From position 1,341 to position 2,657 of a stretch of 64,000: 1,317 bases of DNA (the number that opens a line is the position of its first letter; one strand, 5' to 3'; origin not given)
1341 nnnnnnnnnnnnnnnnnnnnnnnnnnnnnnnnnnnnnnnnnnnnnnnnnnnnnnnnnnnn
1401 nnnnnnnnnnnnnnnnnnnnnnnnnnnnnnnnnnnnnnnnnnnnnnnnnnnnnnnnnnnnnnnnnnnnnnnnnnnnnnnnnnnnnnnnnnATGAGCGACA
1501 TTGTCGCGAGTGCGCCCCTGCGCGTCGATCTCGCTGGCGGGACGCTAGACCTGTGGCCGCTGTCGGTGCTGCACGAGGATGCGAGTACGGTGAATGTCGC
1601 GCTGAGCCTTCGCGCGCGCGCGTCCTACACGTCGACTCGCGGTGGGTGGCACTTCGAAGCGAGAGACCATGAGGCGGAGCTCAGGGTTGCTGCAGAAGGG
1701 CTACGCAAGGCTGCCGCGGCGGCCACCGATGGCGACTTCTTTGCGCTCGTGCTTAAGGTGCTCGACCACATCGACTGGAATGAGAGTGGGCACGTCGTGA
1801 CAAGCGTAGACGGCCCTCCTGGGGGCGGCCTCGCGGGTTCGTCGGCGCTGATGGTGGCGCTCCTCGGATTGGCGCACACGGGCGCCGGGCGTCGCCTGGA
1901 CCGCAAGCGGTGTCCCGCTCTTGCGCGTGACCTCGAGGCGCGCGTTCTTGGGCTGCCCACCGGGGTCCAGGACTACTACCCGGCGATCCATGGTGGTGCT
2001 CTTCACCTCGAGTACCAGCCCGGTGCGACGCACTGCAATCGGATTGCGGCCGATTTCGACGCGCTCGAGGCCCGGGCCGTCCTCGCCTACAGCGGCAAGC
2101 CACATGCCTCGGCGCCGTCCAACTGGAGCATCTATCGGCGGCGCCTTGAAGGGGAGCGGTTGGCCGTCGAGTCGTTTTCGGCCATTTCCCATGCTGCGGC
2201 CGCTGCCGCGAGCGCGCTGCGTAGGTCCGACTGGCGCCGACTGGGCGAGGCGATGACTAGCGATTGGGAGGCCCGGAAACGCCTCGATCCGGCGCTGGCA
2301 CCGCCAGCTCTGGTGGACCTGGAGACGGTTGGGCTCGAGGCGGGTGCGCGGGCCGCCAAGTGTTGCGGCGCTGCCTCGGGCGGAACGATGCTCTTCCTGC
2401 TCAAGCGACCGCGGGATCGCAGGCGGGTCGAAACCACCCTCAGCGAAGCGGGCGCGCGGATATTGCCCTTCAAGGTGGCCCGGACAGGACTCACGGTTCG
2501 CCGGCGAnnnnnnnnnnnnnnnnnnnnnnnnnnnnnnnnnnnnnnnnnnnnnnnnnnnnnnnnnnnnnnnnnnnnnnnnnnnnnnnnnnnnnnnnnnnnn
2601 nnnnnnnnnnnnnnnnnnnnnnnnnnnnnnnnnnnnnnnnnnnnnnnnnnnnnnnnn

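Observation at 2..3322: Overlapping four-gene operon: MBL hydrolase, SAM methyltransferase, HddA-like GHMP kinase, GalU-like nucleotidyltransferase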

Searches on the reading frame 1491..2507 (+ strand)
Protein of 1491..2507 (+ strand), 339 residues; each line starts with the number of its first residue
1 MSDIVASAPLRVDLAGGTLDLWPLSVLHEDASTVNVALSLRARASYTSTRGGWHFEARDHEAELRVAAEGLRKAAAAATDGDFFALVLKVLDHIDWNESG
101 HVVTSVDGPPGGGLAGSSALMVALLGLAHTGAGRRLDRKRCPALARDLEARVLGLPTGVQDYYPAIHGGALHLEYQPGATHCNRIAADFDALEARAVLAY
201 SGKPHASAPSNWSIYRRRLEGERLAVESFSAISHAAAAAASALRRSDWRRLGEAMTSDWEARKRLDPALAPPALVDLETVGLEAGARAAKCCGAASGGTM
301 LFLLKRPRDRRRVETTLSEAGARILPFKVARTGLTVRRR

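Call 8: search_protein_families(library=pfam, proteins=[window:1491-2507:+], max_evalue=0.01)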
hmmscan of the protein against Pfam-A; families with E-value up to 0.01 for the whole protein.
window:1491-2507:+ (339 aa): 2 families
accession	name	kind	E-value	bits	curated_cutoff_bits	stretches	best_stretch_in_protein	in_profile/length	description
PF00288.32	GHMP_kinases_N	-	3.6e-10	40.4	22.3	1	88-169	4-87/87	GHMP kinases N terminal domain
PF08544.19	GHMP_kinases_C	-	1.9e-07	31.8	21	1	240-321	2-83/85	GHMP kinases C terminal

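Call 9: search_protein_families(library=ncbifam, proteins=[window:1491-2507:+], max_evalue=0.01)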
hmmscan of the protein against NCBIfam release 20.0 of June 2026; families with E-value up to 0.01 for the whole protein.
window:1491-2507:+ (339 aa): 7 families
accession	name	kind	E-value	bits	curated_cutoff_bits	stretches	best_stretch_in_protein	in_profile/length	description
NF049969.1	GlMnHpPKinHddA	equivalog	3.2e-20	72.9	600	1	5-334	4-333/338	D-glycero-D-manno-heptose 7-phosphate kinase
NF009948.0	PRK13412.1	equivalog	1.6e-12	45.9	721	1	108-338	735-973/974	bifunctional fucokinase/fucose-1-phosphate guanylyltransferase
NF001816.0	PRK00555.1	equivalog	1.2e-11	44.2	509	1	97-228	89-223/363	galactokinase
TIGR00549.1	mevalon_kin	equivalog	2.1e-09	37.3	163.05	1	85-303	64-276/276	mevalonate kinase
NF003036.0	PRK03926.1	equivalog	5.1e-08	32.4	403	1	87-337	64-299/302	mevalonate kinase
NF003006.0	PRK03817.1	equivalog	1.9e-05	23.8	443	1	101-172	87-160/352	galactokinase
NF002870.0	PRK03188.1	equivalog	5.5e-05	22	286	1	233-322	205-288/310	4-(cytidine 5'-diphospho)-2-C-methyl-D-erythritol kinase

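Call 10: find_encoding_contigs(protein=window:1491-2507:+, flank=10000, max_places=6)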
Protein window:1491-2507:+ (339 aa): 20 contigs read that carry it; 2 places shown.
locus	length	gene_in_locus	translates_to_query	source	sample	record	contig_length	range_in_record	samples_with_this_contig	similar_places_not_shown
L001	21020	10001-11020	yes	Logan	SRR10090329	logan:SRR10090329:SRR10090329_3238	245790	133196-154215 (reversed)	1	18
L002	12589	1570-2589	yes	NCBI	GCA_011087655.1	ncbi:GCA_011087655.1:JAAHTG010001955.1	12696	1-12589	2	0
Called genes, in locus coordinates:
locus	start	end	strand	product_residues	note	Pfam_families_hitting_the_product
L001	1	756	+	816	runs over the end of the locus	PF02861:Clp_N, PF00004:AAA, PF17871:AAA_lid_9, PF00158:Sigma54_activat (weak), PF07724:AAA_2, PF07728:AAA_5, PF00004:AAA, PF10431:ClpB_D2-small, +7 more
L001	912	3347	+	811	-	PF07244:POTRA, PF08479:POTRA_2 (weak), PF07244:POTRA, PF01103:Omp85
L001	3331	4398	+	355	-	PF04613:LpxD, PF00132:Hexapep (weak), PF14602:Hexapep_2 (faint), PF25084:LbH_EIF2B (faint), PF00132:Hexapep (weak), PF25087:GMPPB_C (weak), PF00132:Hexapep (weak)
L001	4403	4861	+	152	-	PF22817:ApeP-like, PF07977:FabA, PF22818:ApeI-like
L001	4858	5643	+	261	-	PF25087:GMPPB_C (faint), PF00132:Hexapep (weak), PF13720:Acetyltransf_11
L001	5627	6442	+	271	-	PF17930:LpxI_N, PF06230:LpxI_C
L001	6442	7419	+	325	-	PF01408:GFO_IDH_MocA, PF02826:2-Hacid_dh_C (weak), PF22725:GFO_IDH_MocA_C3 (weak)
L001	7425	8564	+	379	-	PF04107:GCS2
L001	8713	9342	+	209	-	PF12706:Lactamase_B_2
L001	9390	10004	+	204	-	PF01209:Ubie_methyltran, PF13489:Methyltransf_23, PF13847:Methyltransf_31, PF08241:Methyltransf_11, PF08242:Methyltransf_12, PF13649:Methyltransf_25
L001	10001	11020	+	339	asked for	PF00288:GHMP_kinases_N, PF08544:GHMP_kinases_C (weak)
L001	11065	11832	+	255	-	PF00483:NTP_transferase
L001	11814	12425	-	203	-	PF01726:LexA_DNA_bind, PF00717:Peptidase_S24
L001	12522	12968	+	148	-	PF03652:RuvX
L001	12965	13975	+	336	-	PF02618:YceG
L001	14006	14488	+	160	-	PF00885:DMRL_synthase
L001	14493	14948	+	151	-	PF01029:NusB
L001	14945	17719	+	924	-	PF00133:tRNA-synt_1, PF09334:tRNA-synt_1g, PF13603:tRNA-synt_1_2, PF00133:tRNA-synt_1 (weak), PF08264:Anticodon_1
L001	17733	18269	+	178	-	PF04390:LptE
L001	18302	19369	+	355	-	PF06144:DNA_pol3_delta, PF21694:DNA_pol3_delta_C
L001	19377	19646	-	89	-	PF01649:Ribosomal_S20p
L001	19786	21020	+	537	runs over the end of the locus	PF03023:MurJ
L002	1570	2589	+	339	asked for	PF00288:GHMP_kinases_N, PF08544:GHMP_kinases_C (weak)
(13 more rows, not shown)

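Call 11: find_homologous_proteins(query=window:1491-2507:+)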
Query window:1491-2507:+ (339 aa): 3122 proteins with E <= 0.001 among 8000 candidates; the best 120 are listed.
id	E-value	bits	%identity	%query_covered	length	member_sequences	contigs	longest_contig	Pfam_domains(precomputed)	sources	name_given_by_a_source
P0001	5.0e-217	737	100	100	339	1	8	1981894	PF00288.33,PF08544.19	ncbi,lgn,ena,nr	ncbi:MAG: hypothetical protein GKS06_16715 [Acidobacteria bacterium]|nr:hypothetical protein [Acidob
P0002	5.4e-165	567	79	99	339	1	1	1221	PF00288.33,PF08544.19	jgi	jgi:D-glycero-alpha-D-manno-heptose-7-phosphate kinase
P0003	9.2e-165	566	78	100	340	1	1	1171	PF00288.33,PF08544.19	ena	-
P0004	2.2e-139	482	69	99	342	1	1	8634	PF00288.33,PF08544.19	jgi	-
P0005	2.0e-137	476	67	99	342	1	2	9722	PF00288.33,PF08544.19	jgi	-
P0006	8.0e-137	474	68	99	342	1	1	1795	PF00288.33,PF08544.19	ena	-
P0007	2.3e-136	472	67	99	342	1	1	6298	PF00288.33,PF08544.19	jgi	-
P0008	5.1e-136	471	68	99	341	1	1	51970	PF00288.33,PF08544.19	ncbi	-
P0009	1.3e-135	470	68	100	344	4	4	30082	PF00288.33,PF08544.19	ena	-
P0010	1.9e-135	469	67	99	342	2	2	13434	PF00288.33,PF08544.19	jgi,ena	-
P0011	3.4e-135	469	65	99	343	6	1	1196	PF00288.33,PF08544.19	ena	-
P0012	4.1e-135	468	68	99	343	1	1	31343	PF00288.33,PF08544.19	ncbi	-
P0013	4.2e-132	458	66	99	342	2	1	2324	PF00288.33,PF08544.19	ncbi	-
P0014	5.5e-132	458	66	100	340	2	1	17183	PF00288.33,PF08544.19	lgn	-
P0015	6.9e-121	422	62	99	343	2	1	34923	PF00288.33,PF08544.19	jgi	jgi:D-glycero-alpha-D-manno-heptose-7-phosphate kinase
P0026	1.4e-109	384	57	100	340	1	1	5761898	PF00288.33,PF08544.19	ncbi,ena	-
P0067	4.6e-62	228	42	99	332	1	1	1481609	PF00288.33,PF08544.19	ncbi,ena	-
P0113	4.3e-60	222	36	99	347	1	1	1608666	PF00288.33,PF08544.19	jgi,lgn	jgi:D-glycero-alpha-D-manno-heptose-7-phosphate kinase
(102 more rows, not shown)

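Call 13: search_solved_structures(query=window:1491-2507:+, max_evalue=0.01, show_alignments=1)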
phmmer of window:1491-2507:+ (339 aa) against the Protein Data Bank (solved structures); distinct sequences matched with E-value up to 0.01: 20.
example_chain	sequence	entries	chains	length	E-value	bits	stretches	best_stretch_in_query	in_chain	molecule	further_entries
3k85_A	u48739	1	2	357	2.6e-24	89.3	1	3-330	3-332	D-glycero-D-manno-heptose 1-phosphate kinase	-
4usk_A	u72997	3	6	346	2.8e-16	62.9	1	4-320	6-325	PUTATIVE SUGAR KINASE | SUGAR KINASE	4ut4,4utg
4usm_A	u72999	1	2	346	5.1e-16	62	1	4-320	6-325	PUTATIVE SUGAR KINASE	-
4n3o_A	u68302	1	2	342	2e-15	60.1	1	7-321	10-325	Putative D-glycero-D-manno-heptose 7-phosphate kinase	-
9iip_A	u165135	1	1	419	2.5e-07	33.5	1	106-320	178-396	L-fucokinase/L-fucose-1-P guanylyltransferase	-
5yys_A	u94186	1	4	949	3.8e-06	29.6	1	107-320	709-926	L-fucokinase, L-fucose-1-P guanylyltransferase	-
9iit_A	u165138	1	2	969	4.1e-06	29.5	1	107-320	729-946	L-fucokinase/L-fucose-1-P guanylyltransferase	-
3hul_A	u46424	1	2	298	5.9e-05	25.7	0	100-151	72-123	Homoserine kinase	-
6mde_A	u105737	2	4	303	0.00038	23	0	104-173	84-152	Mevalonate kinase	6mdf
4hac_A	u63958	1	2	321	0.00047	22.7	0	104-173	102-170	Mevalonate kinase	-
6q8z_A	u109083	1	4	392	0.00072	22.1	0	230-306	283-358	Galactokinase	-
1wuu_A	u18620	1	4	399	0.00076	22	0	229-306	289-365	Galactokinase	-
2x7i_A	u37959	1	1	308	0.00096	21.7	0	102-322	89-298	MEVALONATE KINASE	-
6q3w_A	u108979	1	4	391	0.0012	21.4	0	227-306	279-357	Galactokinase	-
6q90_A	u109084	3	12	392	0.0012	21.4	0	227-306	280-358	Galactokinase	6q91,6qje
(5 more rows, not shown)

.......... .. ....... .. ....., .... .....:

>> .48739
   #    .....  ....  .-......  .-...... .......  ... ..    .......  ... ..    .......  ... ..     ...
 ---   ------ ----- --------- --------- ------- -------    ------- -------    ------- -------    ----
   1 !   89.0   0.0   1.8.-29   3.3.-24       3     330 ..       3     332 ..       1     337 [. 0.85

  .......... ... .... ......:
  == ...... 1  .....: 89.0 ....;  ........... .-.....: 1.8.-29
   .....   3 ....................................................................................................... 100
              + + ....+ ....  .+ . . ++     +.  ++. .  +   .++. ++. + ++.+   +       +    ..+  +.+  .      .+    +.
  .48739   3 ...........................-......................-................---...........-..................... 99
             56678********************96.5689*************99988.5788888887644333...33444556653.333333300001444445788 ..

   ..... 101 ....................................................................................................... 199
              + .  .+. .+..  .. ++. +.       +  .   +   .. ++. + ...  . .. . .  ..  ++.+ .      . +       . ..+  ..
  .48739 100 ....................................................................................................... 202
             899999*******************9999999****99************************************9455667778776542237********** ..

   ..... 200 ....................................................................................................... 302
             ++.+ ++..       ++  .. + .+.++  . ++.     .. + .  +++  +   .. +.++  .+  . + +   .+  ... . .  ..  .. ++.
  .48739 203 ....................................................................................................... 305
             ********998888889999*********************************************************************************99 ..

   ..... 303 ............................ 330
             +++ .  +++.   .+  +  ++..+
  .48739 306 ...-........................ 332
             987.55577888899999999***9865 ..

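Call 16: find_related_loci(query=A1, collection=genome_contigs, flank=8000)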
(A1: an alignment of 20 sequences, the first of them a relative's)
Query A1 (339 aa) in genome_contigs; peptide patterns used: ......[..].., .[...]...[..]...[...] (x = any residue, [..] = any of these).
600 stretches matched a pattern (row limit reached: there are more); 596 encode a relative of the query (tblastn E <= 1e-3); the best 80 are kept; 80 distinct loci.
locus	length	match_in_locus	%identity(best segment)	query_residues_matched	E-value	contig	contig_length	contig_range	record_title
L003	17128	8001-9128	48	4-337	4e-71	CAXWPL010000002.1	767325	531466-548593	MAG: Acidobacteriota bacterium isolate 1a3188b0-6571-41ab-aff4-e666564cd978 genome assembly, contig: contig_2, whole gen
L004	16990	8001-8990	41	2-338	1e-61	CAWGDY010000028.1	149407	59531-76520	MAG: Vicinamibacterales bacterium isolate MFD02242.bin.1.84 genome assembly, contig: contig_38047, whole genome shotgun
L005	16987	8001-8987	40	2-337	9e-61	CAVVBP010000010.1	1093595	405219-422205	MAG: Vicinamibacterales bacterium isolate MFD02809.bin.1.263 genome assembly, contig: contig_33207, whole genome shotgun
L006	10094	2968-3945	39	4-336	1e-60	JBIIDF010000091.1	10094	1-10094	MAG: Vicinamibacterales bacterium isolate ME2000-08-17pf_3300042335_group1_bin147 Rohwer_bin12_scaffold_6485_c1, whole g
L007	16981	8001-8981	39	1-334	1e-60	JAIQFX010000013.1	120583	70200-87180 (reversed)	MAG: Terriglobia bacterium isolate SRVP_36 SRVP18_hole-7m-from-trench_1_20cm_scaffold_182, whole genome shotgun sequence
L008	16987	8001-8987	40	1-336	2e-60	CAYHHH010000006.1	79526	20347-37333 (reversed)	MAG TPA_asm: uncultured Bifidobacteriaceae bacterium isolate ERP119702_co1_17 genome assembly, contig: NODE_206_length_7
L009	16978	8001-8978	40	4-336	1e-60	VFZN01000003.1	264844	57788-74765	MAG: Acidobacteria bacterium isolate M_surface_10_m1_251 M_surface_10_m1_251_Ga0194123_10000035, whole genome shotgun se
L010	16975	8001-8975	39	4-335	6e-60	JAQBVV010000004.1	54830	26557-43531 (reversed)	MAG: Acidobacteria bacterium isolate casp150-mb.205 NODE_1491_length_54830_cov_0.080174, whole genome shotgun sequence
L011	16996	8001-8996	36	4-339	6e-60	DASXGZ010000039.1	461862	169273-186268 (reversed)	MAG TPA_asm: Candidatus Angelobacter sp. isolate SMAG_U5179 k141_1364120, whole genome shotgun sequence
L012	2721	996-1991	35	4-339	4e-60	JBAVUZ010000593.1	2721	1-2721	MAG: Candidatus Angelobacter sp. isolate MFD02947_ilm_asm_bin15 k127_174715, whole genome shotgun sequence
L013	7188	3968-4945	40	4-336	3e-59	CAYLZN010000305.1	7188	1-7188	MAG TPA_asm: uncultured Vicinamibacteraceae bacterium isolate binchicken_co16_328 genome assembly, contig: NODE_17036_le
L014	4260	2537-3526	39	4-336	2e-58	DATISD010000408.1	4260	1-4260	MAG TPA_asm: Pyrinomonadaceae bacterium isolate SMAG_U15920 k141_296827, whole genome shotgun sequence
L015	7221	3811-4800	36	4-337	5e-58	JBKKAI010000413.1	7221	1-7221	MAG: Terriglobia bacterium isolate swi_bin.297 S1Ck127_4286595_flag_1_multi_7.0000_len_7221, whole genome shotgun sequen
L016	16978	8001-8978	40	4-336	1e-57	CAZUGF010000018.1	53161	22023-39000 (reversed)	MAG TPA_asm: uncultured Bifidobacteriaceae bacterium isolate SRP344714_co1_258 genome assembly, contig: NODE_1358_length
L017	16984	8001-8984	39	4-339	3e-57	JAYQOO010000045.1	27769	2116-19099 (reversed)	MAG: Acidimicrobiia bacterium isolate SD3114_S44.metabat_sens.033_sub NODE_606_length_27769_cov_4.23816, whole genome sh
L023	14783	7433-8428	38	3-338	1e-56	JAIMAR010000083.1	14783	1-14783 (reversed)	MAG: Bryobacteraceae bacterium isolate HOT.MAX.089 Contig85, whole genome shotgun sequence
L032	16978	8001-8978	38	4-336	2e-55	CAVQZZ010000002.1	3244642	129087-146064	MAG: uncultured Acidobacteriota bacterium isolate MFD00031.bin.2.164 genome assembly, contig: contig_2252, whole genome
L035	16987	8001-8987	33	4-336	5e-55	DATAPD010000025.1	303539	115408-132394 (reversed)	MAG TPA_asm: Terriglobales bacterium isolate SMAG_U7062 k141_73022, whole genome shotgun sequence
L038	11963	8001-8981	40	4-337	5e-55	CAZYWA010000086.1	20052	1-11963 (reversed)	MAG TPA_asm: uncultured bacterium isolate binchicken_co54_89 genome assembly, contig: NODE_4742_length_20052_cov_6.37140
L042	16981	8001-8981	38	4-338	1e-54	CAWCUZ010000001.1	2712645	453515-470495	MAG: uncultured Acidobacteriota bacterium isolate MFD04944.bin.2.142 genome assembly, contig: contig_17517, whole genome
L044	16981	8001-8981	39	4-337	2e-54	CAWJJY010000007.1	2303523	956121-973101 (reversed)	MAG: uncultured Acidobacteriota bacterium isolate MFD05942.bin.1.17 genome assembly, contig: contig_6029, whole genome s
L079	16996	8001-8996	35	4-337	6e-52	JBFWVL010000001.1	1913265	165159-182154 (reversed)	MAG: Bacteriovoracia bacterium isolate CA_2019_TPBF_93 NODE_8_length_1913265_cov_10.927032_TPBF, whole genome shotgun se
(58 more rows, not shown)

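Call 18: find_encoding_contigs(protein=P0026, flank=8000, max_places=2)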
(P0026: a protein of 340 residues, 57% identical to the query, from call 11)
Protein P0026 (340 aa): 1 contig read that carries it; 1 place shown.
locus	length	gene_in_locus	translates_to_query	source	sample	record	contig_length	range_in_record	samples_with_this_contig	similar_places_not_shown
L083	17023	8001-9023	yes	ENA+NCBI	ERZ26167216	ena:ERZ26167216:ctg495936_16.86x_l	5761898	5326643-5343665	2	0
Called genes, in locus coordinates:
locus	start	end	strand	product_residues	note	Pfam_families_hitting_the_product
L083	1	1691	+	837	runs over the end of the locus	PF07244:POTRA, PF08479:POTRA_2 (weak), PF07244:POTRA, PF01103:Omp85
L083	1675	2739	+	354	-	PF04613:LpxD, PF25084:LbH_EIF2B (faint), PF14602:Hexapep_2 (faint), PF25087:GMPPB_C (faint), PF00132:Hexapep (weak)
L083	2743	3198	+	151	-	PF22817:ApeP-like, PF07977:FabA, PF22818:ApeI-like, PF01575:MaoC_dehydratas (faint), PF13279:4HBT_2 (weak), PF03061:4HBT (weak)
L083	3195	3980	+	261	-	PF25087:GMPPB_C (faint), PF00132:Hexapep, PF13720:Acetyltransf_11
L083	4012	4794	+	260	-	PF17930:LpxI_N, PF06230:LpxI_C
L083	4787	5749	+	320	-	PF01408:GFO_IDH_MocA, PF22725:GFO_IDH_MocA_C3 (weak)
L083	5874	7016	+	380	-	PF04107:GCS2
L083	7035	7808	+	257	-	PF23023:Anti-Pycsar_Apyc1, PF00753:Lactamase_B, PF12706:Lactamase_B_2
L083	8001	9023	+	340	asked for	PF00288:GHMP_kinases_N, PF08544:GHMP_kinases_C (weak)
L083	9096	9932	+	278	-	PF00483:NTP_transferase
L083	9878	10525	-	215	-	PF01726:LexA_DNA_bind, PF00717:Peptidase_S24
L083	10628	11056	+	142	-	PF03652:RuvX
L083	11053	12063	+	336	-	PF02618:YceG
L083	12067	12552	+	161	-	PF00885:DMRL_synthase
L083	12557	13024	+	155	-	PF01029:NusB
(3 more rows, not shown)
